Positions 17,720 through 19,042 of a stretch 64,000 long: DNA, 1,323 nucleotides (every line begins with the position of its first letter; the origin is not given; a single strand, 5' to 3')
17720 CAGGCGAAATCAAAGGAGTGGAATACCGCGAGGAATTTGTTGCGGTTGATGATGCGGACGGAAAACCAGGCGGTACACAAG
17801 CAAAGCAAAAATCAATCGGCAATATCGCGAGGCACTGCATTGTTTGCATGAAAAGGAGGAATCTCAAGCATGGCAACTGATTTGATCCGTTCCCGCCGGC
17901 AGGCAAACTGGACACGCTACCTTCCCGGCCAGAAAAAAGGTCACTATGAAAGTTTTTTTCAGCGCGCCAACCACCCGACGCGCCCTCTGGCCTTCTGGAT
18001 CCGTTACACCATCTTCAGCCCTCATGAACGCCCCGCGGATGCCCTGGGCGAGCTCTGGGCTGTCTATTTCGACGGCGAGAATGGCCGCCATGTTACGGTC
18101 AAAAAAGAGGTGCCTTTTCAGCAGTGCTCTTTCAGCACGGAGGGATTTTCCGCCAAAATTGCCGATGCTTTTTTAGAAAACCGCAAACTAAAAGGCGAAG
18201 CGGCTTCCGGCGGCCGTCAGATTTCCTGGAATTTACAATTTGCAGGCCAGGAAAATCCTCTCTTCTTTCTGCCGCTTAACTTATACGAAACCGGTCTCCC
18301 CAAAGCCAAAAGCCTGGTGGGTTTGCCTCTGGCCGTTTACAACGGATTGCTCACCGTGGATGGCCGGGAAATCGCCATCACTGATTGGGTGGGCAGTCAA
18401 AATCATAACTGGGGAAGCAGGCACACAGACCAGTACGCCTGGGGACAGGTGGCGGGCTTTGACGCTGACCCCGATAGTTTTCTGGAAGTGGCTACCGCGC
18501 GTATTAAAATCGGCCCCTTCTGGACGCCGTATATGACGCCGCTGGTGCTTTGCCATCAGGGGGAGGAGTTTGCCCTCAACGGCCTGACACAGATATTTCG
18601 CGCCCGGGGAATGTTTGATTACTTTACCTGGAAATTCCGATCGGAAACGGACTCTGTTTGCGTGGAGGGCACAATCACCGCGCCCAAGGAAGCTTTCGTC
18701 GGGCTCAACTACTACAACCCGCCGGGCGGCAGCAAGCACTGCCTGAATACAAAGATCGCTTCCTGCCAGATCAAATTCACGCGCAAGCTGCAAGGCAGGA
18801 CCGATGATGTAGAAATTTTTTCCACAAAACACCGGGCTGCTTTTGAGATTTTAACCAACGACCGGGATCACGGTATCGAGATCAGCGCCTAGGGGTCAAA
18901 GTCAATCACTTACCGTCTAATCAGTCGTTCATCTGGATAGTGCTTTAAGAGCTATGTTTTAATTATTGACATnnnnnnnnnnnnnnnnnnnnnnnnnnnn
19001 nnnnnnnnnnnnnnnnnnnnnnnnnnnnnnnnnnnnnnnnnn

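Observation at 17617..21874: A 4.1-kb three-gene module is bracketed by direct repeats that duplicate the promoter and first 23 codons of the neighbouring hydrolase gene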

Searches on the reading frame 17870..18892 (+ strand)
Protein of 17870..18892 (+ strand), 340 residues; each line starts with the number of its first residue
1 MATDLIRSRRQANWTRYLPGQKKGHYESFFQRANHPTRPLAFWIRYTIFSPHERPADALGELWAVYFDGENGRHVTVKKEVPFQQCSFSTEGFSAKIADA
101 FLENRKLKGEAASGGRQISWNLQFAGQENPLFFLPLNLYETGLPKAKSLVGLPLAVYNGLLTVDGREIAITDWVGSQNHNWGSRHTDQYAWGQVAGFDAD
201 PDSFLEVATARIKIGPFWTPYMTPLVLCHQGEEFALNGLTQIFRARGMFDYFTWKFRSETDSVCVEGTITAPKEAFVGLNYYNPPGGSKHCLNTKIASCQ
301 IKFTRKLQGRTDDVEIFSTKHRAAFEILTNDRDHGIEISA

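Call 6: search_protein_families(library=pfam, proteins=[window:17870-18892:+], max_evalue=0.01)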
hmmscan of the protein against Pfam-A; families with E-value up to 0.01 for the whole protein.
window:17870-18892:+ (340 aa): 0 families

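Call 7: search_protein_families(library=ncbifam, proteins=[window:17870-18892:+], max_evalue=0.01)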
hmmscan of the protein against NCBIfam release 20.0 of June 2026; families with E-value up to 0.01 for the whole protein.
window:17870-18892:+ (340 aa): 1 family
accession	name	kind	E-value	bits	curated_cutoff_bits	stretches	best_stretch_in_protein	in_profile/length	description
NF053593.1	Rv3169_fam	subfamily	0.00016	20.8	150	1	154-188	147-183/351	Rv3169 family protein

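Call 8: find_encoding_contigs(protein=window:17870-18892:+, flank=10000, max_places=10)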
Protein window:17870-18892:+ (340 aa): 10 contigs read that carry it; 7 places shown.
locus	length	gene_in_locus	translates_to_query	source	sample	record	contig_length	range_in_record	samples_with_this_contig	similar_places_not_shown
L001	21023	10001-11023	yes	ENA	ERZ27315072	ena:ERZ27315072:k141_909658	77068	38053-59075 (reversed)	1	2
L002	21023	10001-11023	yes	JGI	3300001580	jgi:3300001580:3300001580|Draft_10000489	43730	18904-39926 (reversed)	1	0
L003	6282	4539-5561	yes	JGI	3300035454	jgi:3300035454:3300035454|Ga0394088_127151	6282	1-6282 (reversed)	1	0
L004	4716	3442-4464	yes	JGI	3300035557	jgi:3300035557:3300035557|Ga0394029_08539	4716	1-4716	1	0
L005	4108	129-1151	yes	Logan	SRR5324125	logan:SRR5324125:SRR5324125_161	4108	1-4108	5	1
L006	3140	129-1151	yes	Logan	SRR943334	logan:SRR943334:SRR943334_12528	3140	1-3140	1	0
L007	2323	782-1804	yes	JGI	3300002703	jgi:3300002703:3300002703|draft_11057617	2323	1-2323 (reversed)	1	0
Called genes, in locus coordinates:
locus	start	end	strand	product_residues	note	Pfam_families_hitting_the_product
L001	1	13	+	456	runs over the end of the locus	PF00083:Sugar_tr, PF07690:MFS_1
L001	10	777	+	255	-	PF01925:TauE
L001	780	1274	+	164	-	PF13420:Acetyltransf_4 (weak), PF13673:Acetyltransf_10, PF00583:Acetyltransf_1, PF13508:Acetyltransf_7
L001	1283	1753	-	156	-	PF13511:DUF4124, PF00462:Glutaredoxin, PF13417:GST_N_3 (faint)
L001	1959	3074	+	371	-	PF00478:IMPDH (faint), PF03060:NMO, PF01070:FMN_dh (weak)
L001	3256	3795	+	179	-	-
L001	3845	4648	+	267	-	PF18165:pP_pnuc_1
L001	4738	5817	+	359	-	PF12686:DUF3800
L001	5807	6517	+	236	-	PF03352:Adenine_glyco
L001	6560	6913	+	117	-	-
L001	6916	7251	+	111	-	PF02311:AraC_binding (weak), PF07883:Cupin_2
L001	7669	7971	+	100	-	PF01381:HTH_3 (weak)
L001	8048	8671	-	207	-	PF27271:AF_1327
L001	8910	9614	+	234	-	-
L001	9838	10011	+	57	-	-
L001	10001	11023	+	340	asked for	-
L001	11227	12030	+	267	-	PF13452:FAS1_DH_region, PF01575:MaoC_dehydratas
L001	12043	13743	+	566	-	PF00501:AMP-binding, PF13193:AMP-binding_C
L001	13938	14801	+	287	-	-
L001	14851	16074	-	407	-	PF00557:Peptidase_M24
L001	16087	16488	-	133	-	PF02036:SCP2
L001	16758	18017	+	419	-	PF00202:Aminotran_3, PF00155:Aminotran_1_2 (weak)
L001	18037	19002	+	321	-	PF19709:DUF6206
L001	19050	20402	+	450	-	PF13660:DUF4147, PF05161:MOFRL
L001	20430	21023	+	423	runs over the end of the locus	-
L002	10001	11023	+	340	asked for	-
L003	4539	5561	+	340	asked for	-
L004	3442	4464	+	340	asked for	-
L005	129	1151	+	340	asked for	-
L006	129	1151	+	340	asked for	-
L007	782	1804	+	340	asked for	-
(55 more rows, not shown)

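Call 11: find_homologous_proteins(query=window:17870-18892:+, max_evalue=0.00001)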
Query window:17870-18892:+ (340 aa): 3933 proteins with E <= 0.00001 among 6189 candidates; the best 120 are listed.
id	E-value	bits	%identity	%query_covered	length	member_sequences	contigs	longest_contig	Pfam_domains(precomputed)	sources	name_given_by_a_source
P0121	7.7e-238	806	100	100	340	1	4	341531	-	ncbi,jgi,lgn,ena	jgi:hypothetical protein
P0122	6.0e-184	629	76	99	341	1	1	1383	-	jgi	jgi:hypothetical protein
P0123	3.7e-181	620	73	100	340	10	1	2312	-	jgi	jgi:hypothetical protein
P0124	1.7e-175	601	73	100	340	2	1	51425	-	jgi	-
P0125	8.3e-175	599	75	99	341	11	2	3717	-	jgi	jgi:hypothetical protein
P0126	1.5e-174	598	74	97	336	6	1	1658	-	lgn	-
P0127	2.1e-174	597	73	99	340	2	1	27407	-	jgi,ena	-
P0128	1.2e-173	595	73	100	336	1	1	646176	-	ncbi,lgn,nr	ncbi:MAG: hypothetical protein HPY65_07150 [Syntrophaceae bacterium]|nr:hypothetical protein [Syntro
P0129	3.0e-172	590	73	98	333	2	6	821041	-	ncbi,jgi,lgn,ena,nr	ncbi:MAG TPA: hypothetical protein PLO63_12420 [Syntrophales bacterium]|jgi:hypothetical protein|nr:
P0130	1.6e-171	588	73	98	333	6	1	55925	-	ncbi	-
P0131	3.1e-171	587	73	100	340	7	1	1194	-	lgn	-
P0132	1.4e-170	585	73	100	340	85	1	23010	-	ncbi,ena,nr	ncbi:MAG TPA: hypothetical protein PKJ25_05705 [Smithellaceae bacterium]|nr:hypothetical protein [Sm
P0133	9.1e-170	582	71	100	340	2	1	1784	-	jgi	jgi:hypothetical protein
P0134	4.7e-169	580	72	99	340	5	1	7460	-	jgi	-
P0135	6.2e-169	579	72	100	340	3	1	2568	-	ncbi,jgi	jgi:hypothetical protein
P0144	1.8e-157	542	69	98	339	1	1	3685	PF14249.13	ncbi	-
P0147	1.7e-156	539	67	100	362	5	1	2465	PF14249.13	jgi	-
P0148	1.6e-155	535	65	98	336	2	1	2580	PF14249.13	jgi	jgi:hypothetical protein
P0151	3.6e-155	534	66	97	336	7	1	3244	PF14249.13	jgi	-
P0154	8.0e-154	530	66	100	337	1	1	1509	PF14249.13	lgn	-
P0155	1.3e-153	529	65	100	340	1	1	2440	PF14249.13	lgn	-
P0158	2.4e-153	528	65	97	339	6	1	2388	PF14249.13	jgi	-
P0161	4.0e-153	527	66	100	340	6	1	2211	PF14249.13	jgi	jgi:hypothetical protein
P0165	7.0e-153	527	66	97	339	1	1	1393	PF14249.13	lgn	-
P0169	1.7e-152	525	65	99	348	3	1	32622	PF14249.13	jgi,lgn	-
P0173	4.6e-152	524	64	99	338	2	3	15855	PF14249.13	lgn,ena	-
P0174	5.5e-152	524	63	100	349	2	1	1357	PF14249.13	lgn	-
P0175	6.8e-152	523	64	100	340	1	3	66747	PF14249.13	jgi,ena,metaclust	metaclust:\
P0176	1.1e-151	523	64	98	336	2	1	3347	PF14249.13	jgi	jgi:hypothetical protein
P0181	2.6e-151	521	66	98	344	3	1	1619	PF14249.13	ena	-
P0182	2.8e-151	521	63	99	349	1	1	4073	PF14249.13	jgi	jgi:hypothetical protein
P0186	5.8e-151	520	64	97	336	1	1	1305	PF14249.13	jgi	jgi:hypothetical protein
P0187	7.0e-151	520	64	99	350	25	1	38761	PF14249.13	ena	-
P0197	1.5e-150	519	66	97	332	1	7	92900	PF14249.13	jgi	jgi:hypothetical protein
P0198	1.7e-150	519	64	98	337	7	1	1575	PF14249.13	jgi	jgi:hypothetical protein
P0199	1.9e-150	519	65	97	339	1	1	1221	PF14249.13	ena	-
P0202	2.8e-150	518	64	99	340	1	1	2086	PF14249.13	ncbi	-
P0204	4.7e-150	517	65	97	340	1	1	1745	PF14249.13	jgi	jgi:hypothetical protein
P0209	8.1e-150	517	66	97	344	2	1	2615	PF14249.13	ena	-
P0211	1.2e-149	516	65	100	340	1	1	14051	PF14249.13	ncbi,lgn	-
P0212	1.3e-149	516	62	99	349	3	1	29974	PF14249.13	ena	-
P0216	3.4e-149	515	62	99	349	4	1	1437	PF14249.13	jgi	jgi:hypothetical protein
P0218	4.1e-149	514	65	97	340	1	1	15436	PF14249.13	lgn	-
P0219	4.4e-149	514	64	100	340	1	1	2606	PF14249.13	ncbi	-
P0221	4.8e-149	514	64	97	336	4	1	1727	PF14249.13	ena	-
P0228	9.2e-149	513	63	99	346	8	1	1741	PF14249.13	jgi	jgi:hypothetical protein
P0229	9.9e-149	513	65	99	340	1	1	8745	PF14249.13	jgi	jgi:hypothetical protein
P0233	2.2e-148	512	64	100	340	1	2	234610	PF14249.13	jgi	jgi:hypothetical protein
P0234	2.7e-148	512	65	97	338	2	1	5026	PF14249.13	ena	-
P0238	4.5e-148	511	63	99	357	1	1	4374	PF14249.13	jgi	jgi:hypothetical protein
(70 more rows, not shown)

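Call 33: find_related_loci(query=window:17870-18892:+, collection=genome_contigs, flank=8000)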
Query window:17870-18892:+ (340 aa) in genome_contigs; peptide patterns used: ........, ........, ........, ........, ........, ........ (x = any residue, [..] = any of these).
281 stretches matched a pattern; 229 encode a relative of the query (tblastn E <= 1e-3); the best 80 are kept; 80 distinct loci.
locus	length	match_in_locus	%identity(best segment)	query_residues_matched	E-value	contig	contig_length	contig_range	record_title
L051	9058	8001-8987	74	11-339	1e-176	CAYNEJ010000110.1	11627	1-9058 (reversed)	MAG TPA_asm: uncultured Syntrophaceae bacterium isolate SRP192927_co6_611 genome assembly, contig: NODE_13868_length_116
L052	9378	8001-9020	73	1-340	3e-174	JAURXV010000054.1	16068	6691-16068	MAG: Syntrophales bacterium isolate E10_metabat.bin.36 E10_k141_491061, whole genome shotgun sequence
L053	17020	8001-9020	72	1-340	4e-173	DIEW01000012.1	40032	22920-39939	MAG TPA_asm: Syntrophaceae bacterium UBA5764 UBA5764_contig_14937, whole genome shotgun sequence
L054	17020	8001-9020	71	1-340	2e-172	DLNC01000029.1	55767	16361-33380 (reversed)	MAG TPA_asm: Syntrophaceae bacterium UBA7520 UBA7520_contig_797, whole genome shotgun sequence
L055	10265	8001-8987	73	9-340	3e-172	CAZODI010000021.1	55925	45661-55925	MAG TPA_asm: uncultured Syntrophaceae bacterium isolate binchicken_co20_342 genome assembly, contig: NODE_1394_length_55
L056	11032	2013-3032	67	1-340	4e-157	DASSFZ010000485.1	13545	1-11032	MAG TPA_asm: Anaerolineae bacterium isolate SMAG_U1019 k141_1483858, whole genome shotgun sequence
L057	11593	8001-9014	67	1-338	3e-157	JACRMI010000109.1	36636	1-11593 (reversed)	MAG: Chloroflexi bacterium isolate NC_groundwater_1903_Pr3_S2p5_53_18 SR2-18-S2p5_coassembly_scaffold_138853, whole geno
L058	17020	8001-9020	65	1-340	8e-154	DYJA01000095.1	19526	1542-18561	MAG TPA_asm: Candidatus Aquidulcis sp. isolate FI88_2_58_12 Afr_mines_FI88_1027_length_19526_cov_4_509527, whole genome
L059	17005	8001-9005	66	7-338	1e-153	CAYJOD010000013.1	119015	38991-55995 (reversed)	MAG TPA_asm: uncultured Candidatus Binatia bacterium isolate ERP124720_co1_58 genome assembly, contig: NODE_209_length_1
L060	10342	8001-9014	65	3-340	4e-153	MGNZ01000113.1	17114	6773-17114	MAG: Chloroflexi bacterium RBG_16_64_32 RBG_16_scaffold_52272, whole genome shotgun sequence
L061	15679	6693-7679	69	8-336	3e-152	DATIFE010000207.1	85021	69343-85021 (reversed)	MAG TPA_asm: Anaeromyxobacteraceae bacterium isolate SMAG_U16387 k141_611751, whole genome shotgun sequence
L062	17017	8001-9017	63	2-340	5e-148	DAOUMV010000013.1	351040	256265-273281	MAG TPA_asm: Dehalococcoidia bacterium isolate W92_284 k127_64717, whole genome shotgun sequence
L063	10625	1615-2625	61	4-340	5e-145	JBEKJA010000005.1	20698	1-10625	MAG: Syntrophales bacterium isolate SPRUCE 312 SPRUCE_312_5, whole genome shotgun sequence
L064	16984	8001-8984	64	11-338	7e-145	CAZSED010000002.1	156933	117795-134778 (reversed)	MAG TPA_asm: uncultured Dehalococcoidales bacterium isolate SRP098346_co1_392 genome assembly, contig: NODE_5_length_156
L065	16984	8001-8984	62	11-338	3e-144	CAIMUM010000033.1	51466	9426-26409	MAG: uncultured Dehalococcoidia bacterium isolate A14_bin-2372 genome assembly, contig: bin-2372:033/231, whole genome s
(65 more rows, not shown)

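Call 36: find_encoding_contigs(protein=P0124, flank=8000, max_places=2)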
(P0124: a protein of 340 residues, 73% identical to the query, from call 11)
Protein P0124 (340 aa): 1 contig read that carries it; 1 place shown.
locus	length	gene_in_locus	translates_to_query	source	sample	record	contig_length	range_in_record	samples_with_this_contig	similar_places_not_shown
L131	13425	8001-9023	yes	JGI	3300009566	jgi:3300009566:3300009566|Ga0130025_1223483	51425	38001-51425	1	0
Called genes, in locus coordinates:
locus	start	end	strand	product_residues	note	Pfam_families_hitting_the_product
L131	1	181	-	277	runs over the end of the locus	PF12911:OppC_N, PF00528:BPD_transp_1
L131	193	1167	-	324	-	PF19300:BPD_transp_1_N (weak), PF00528:BPD_transp_1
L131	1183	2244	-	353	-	PF10776:DUF2600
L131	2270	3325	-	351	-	PF01820:Dala_Dala_lig_N, PF07478:Dala_Dala_lig_C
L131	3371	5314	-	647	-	PF01168:Ala_racemase_N, PF00842:Ala_racemase_C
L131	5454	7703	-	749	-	PF05226:CHASE2, PF00211:Guanylate_cyc, PF00515:TPR_1 (faint), PF07719:TPR_2 (weak)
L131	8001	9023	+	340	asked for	-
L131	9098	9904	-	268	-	PF00702:Hydrolase, PF12710:HAD (weak), PF13419:HAD_2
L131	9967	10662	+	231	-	PF01209:Ubie_methyltran (weak), PF13489:Methyltransf_23, PF08241:Methyltransf_11, PF08242:Methyltransf_12, PF13649:Methyltransf_25, PF13847:Methyltransf_31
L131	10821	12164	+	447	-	PF07828:PA-IL (weak), PF00656:Peptidase_C14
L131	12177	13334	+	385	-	PF01321:Creatinase_N, PF00557:Peptidase_M24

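Call 37: find_encoding_contigs(protein=P0127, flank=8000, max_places=2)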
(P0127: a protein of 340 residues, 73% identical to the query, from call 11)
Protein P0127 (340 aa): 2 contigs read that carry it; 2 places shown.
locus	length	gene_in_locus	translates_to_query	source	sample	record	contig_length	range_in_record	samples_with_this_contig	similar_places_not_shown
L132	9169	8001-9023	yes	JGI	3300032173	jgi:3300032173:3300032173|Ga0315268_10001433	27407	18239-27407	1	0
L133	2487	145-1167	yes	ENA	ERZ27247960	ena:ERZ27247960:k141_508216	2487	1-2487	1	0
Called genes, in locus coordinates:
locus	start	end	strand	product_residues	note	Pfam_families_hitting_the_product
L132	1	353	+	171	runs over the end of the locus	PF11848:DUF3368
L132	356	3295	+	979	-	PF06634:DUF1156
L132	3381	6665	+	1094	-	PF04465:DUF499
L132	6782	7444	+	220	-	-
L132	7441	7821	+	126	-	PF04126:Cyclophil_like, PF18050:Cyclophil_like2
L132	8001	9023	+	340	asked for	-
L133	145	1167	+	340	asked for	-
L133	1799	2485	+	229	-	?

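Call 38: find_encoding_contigs(protein=P0125, flank=8000, max_places=3)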
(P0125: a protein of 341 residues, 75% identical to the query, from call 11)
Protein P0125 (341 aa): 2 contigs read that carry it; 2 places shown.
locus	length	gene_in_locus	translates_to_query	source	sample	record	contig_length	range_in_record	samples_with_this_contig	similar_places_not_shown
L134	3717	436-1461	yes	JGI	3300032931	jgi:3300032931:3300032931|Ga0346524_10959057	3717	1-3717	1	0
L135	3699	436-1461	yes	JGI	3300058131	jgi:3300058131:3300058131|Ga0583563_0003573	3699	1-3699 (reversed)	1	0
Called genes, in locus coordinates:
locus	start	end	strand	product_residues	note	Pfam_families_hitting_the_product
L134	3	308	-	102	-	?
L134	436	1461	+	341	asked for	-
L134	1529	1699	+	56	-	-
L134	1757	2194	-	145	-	PF01951:Archease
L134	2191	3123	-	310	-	PF06574:FAD_syn, PF01687:Flavokinase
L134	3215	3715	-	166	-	?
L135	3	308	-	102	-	?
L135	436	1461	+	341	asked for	-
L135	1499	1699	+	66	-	-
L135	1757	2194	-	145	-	PF01951:Archease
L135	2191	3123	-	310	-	PF06574:FAD_syn, PF01687:Flavokinase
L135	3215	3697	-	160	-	?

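Call 50: search_solved_structures(query=window:17870-18892:+, max_evalue=1)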
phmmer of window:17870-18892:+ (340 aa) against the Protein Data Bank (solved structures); distinct sequences matched with E-value up to 1: 3.
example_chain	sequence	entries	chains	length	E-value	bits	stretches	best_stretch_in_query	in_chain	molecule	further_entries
6cuf_6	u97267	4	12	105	0.61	12.1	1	108-193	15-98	PGT122 light chain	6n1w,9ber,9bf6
6vlr_L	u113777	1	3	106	0.62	12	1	108-193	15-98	PGT122 Fab Light Chain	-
6cdi_n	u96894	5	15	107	0.63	12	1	108-193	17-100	PGT122 Light Chain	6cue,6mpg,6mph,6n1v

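Call 55: search_protein_families(library=pfam, proteins=[window:17870-18892:+, P0144, P0175, P0233], max_evalue=1)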
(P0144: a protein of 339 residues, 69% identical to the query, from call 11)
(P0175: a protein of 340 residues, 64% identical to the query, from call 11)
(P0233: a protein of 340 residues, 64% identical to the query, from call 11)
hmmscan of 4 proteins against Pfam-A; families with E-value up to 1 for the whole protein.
window:17870-18892:+ (340 aa): 1 family
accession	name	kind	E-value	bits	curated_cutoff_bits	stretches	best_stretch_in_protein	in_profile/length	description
PF14249.11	Tocopherol_cycl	-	0.013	15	26.6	1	158-325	169-331/335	Tocopherol cyclase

P0144 (339 aa): 1 family
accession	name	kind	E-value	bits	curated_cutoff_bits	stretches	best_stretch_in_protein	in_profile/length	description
PF14249.11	Tocopherol_cycl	-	3.8e-05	23.4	26.6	1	176-310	188-319/335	Tocopherol cyclase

P0175 (340 aa): 1 family
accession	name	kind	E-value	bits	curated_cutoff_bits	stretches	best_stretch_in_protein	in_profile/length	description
PF14249.11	Tocopherol_cycl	-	0.00034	20.2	26.6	1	158-312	169-317/335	Tocopherol cyclase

P0233 (340 aa): 1 family
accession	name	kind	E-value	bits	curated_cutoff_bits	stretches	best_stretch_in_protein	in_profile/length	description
PF14249.11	Tocopherol_cycl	-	0.0011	18.6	26.6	1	155-326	166-332/335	Tocopherol cyclase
